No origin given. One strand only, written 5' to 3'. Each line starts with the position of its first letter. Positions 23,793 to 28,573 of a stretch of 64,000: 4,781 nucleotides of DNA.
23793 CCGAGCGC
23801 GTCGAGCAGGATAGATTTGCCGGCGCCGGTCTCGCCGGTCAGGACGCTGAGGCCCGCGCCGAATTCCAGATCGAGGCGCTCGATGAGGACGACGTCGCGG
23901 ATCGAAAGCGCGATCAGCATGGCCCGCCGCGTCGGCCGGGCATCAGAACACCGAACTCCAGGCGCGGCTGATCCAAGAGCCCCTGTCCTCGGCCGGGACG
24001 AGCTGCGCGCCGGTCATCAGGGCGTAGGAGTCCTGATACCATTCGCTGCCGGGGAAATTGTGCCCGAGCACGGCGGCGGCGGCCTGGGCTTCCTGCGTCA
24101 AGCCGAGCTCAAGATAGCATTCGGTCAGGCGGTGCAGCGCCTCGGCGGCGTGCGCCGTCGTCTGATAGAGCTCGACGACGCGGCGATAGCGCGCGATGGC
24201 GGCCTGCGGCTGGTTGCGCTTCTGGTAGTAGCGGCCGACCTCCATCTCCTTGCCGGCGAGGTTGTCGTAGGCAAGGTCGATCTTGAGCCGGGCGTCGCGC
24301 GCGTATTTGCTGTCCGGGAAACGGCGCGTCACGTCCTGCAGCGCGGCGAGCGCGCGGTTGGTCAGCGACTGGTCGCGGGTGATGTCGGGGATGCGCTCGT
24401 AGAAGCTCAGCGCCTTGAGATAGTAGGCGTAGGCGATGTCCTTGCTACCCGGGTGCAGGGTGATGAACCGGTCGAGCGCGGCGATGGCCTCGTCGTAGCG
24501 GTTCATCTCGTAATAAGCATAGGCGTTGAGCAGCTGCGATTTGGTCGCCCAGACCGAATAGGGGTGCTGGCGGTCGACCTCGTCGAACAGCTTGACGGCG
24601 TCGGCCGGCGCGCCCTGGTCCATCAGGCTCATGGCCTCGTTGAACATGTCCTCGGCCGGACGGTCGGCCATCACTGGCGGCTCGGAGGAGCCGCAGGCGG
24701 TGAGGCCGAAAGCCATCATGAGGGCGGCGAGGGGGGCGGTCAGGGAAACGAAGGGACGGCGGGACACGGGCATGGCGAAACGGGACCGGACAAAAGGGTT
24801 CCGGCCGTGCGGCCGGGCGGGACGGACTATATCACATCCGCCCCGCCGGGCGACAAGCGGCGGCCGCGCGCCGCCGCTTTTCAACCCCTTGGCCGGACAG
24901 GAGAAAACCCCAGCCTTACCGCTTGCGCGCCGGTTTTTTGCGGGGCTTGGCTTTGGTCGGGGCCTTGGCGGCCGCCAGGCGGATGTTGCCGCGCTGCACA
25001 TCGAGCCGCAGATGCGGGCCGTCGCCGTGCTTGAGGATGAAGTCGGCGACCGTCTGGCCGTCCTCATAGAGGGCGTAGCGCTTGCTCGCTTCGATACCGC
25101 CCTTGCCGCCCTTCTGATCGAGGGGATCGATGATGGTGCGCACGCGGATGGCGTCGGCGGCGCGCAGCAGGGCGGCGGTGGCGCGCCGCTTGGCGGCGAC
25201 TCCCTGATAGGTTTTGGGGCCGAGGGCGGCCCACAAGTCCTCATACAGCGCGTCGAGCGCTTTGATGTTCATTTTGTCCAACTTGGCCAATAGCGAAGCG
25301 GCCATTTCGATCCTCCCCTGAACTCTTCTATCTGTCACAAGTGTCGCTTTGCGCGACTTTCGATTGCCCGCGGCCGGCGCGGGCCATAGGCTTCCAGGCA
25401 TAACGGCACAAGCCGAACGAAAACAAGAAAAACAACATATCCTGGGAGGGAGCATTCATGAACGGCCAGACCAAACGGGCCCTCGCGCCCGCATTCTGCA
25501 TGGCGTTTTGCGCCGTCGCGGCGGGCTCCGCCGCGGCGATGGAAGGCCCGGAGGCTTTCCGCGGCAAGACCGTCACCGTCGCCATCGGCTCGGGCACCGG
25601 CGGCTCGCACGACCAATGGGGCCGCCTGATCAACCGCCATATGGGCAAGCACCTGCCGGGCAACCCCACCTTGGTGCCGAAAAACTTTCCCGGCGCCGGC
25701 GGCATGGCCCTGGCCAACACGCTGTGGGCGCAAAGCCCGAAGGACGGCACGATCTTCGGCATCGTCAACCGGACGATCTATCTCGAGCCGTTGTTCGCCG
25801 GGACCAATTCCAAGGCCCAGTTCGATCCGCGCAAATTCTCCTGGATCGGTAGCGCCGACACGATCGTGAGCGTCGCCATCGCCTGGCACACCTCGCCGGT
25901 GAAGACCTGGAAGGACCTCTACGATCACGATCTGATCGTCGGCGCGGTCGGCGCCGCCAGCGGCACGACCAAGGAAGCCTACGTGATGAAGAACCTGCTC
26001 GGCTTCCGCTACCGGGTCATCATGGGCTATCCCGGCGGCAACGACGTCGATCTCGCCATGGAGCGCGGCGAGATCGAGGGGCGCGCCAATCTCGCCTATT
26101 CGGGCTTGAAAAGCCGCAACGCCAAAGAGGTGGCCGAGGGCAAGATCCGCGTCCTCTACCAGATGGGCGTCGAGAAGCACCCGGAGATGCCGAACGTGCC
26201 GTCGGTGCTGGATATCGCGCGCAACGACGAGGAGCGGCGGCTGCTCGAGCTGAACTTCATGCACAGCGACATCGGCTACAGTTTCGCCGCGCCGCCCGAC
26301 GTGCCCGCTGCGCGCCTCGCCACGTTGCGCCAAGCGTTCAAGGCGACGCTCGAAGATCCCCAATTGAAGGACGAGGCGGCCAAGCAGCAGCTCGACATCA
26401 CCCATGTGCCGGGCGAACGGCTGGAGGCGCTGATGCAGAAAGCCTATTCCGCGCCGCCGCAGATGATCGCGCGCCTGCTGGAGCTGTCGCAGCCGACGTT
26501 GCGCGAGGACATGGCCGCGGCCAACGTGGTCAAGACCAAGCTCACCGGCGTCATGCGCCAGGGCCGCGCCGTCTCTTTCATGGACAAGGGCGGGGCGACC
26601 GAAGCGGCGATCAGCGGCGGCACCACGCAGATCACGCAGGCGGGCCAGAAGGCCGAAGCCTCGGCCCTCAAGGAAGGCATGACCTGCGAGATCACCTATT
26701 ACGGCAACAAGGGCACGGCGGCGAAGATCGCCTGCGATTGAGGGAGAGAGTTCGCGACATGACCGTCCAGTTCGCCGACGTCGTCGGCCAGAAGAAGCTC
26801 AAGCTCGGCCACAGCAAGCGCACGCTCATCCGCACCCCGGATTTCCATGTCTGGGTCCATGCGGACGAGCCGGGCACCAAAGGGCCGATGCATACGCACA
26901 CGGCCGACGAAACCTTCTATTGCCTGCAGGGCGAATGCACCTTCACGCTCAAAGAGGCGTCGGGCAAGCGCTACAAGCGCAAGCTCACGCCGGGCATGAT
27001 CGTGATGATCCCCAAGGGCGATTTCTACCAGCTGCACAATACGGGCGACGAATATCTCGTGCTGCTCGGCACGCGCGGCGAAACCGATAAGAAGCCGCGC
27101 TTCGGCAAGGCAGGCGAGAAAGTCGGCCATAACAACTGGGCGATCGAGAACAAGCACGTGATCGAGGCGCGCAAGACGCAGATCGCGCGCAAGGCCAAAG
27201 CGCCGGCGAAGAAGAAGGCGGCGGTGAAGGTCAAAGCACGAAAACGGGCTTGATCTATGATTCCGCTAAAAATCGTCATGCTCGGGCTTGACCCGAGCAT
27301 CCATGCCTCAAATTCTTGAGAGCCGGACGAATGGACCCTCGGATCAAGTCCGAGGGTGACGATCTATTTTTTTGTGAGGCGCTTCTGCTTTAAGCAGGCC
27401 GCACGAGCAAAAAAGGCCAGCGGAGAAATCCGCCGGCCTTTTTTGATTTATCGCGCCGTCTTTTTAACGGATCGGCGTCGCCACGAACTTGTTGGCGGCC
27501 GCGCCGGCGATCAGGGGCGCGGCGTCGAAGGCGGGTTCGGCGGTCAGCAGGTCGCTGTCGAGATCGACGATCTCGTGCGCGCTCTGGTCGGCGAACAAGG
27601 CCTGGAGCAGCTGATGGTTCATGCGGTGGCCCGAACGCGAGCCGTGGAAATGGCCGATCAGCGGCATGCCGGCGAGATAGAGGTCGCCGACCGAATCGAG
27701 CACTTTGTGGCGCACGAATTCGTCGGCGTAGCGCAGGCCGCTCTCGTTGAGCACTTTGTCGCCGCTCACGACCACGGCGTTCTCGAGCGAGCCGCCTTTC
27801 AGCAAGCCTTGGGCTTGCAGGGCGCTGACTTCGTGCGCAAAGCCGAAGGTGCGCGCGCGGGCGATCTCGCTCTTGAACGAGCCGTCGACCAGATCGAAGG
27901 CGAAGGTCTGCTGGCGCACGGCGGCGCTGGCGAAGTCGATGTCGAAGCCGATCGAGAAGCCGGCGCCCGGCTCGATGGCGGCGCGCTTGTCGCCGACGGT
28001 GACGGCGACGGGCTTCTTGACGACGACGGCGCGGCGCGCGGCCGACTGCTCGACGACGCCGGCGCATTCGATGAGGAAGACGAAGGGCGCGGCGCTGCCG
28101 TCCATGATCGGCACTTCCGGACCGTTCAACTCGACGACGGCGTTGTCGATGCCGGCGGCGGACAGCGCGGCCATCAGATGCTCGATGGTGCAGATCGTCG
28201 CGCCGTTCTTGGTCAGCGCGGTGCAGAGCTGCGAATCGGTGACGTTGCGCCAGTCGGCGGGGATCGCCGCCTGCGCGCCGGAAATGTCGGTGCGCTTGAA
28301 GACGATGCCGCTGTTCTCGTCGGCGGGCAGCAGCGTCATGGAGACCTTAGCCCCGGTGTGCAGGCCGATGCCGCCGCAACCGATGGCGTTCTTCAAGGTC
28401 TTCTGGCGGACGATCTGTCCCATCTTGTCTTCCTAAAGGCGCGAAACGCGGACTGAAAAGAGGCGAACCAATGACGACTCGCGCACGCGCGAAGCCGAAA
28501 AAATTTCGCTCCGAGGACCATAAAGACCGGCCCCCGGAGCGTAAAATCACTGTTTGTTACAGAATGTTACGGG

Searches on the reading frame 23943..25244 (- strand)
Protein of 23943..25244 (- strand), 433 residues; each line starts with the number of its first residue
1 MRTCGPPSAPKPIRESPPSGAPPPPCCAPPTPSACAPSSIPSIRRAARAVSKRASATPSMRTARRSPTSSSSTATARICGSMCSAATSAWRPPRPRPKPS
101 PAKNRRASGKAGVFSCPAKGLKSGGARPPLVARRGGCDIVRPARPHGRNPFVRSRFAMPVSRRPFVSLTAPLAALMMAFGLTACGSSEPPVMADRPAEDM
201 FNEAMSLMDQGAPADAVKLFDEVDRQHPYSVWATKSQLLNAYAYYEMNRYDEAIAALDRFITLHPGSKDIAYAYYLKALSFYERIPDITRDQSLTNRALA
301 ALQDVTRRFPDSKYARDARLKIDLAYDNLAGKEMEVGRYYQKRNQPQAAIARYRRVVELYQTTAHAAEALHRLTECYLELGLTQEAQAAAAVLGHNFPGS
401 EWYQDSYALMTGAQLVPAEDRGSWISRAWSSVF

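Call 37: search_protein_families(library=pfam, proteins=[window:23943-25244:-], max_evalue=0.00001)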
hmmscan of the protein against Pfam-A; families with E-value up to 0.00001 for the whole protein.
window:23943-25244:- (433 aa): 8 families
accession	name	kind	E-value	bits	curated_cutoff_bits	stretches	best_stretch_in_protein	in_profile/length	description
PF13525.12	YfiO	-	8.7e-51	173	25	1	194-389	2-200/203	Outer membrane lipoprotein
PF13174.12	TPR_6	-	1.3e-18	66.8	26.3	0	241-267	7-33/33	Tetratricopeptide repeat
PF13512.12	TPR_18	-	1.9e-15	57.8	21.9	1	192-320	5-143/145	Tetratricopeptide repeat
PF14559.12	TPR_19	-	3.2e-12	47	25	1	207-266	1-57/68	Tetratricopeptide repeat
PF13428.12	TPR_14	-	4.3e-11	42.8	23.5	0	241-274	8-41/44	Tetratricopeptide repeat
PF13432.12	TPR_16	-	1.7e-10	41.6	32.7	0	239-283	2-43/65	Tetratricopeptide repeat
PF07719.23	TPR_2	-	2e-08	34.1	27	0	241-266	8-33/34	Tetratricopeptide repeat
PF13374.12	TPR_10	-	4.1e-06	27.1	27.5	0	337-362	9-34/42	Tetratricopeptide repeat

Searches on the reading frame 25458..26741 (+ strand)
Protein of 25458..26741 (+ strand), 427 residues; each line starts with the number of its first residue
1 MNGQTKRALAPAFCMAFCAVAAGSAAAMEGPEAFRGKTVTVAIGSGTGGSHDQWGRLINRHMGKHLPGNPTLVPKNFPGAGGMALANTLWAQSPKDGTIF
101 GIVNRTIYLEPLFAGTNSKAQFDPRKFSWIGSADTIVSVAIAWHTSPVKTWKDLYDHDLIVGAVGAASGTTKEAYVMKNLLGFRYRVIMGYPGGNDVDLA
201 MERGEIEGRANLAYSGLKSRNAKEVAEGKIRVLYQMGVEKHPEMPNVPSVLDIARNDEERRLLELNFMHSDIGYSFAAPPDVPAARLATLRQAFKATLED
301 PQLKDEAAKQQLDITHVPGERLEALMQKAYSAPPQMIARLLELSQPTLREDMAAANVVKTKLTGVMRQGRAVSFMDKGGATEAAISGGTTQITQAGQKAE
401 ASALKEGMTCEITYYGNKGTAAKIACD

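Call 37: search_protein_families(library=pfam, proteins=[window:25458-26741:+], max_evalue=0.00001)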
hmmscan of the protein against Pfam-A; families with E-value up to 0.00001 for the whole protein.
window:25458-26741:+ (427 aa): 1 family
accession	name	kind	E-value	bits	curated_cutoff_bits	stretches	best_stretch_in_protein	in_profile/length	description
PF03401.19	TctC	-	6.6e-09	36.1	27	1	60-328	7-260/274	Tripartite tricarboxylate transporter family receptor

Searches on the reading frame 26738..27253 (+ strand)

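Call 68: search_protein_families(library=pfam, proteins=[window:26738-27253:+], max_evalue=0.00001)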
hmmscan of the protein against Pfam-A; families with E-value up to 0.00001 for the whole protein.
window:26738-27253:+ (171 aa): 3 families
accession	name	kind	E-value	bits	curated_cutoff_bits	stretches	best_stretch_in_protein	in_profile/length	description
PF07883.17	Cupin_2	-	8.1e-13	48.3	27.2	1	44-110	6-67/70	Cupin domain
PF02041.22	Auxin_BP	-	1.1e-06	28.8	21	1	36-105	44-118/167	Auxin binding protein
PF00190.28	Cupin_1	-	1.4e-06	28.4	22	1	39-108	37-108/151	Cupin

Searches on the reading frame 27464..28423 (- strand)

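Call 68: search_protein_families(library=pfam, proteins=[window:27464-28423:-], max_evalue=0.00001)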
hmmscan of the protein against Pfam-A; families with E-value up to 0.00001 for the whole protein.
window:27464-28423:- (319 aa): 1 family
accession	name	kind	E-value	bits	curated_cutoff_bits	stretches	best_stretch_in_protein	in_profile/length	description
PF03331.19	LpxC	-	7e-109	363.9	27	1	7-277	1-267/268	UDP-3-O-acyl N-acetylglycosamine deacetylase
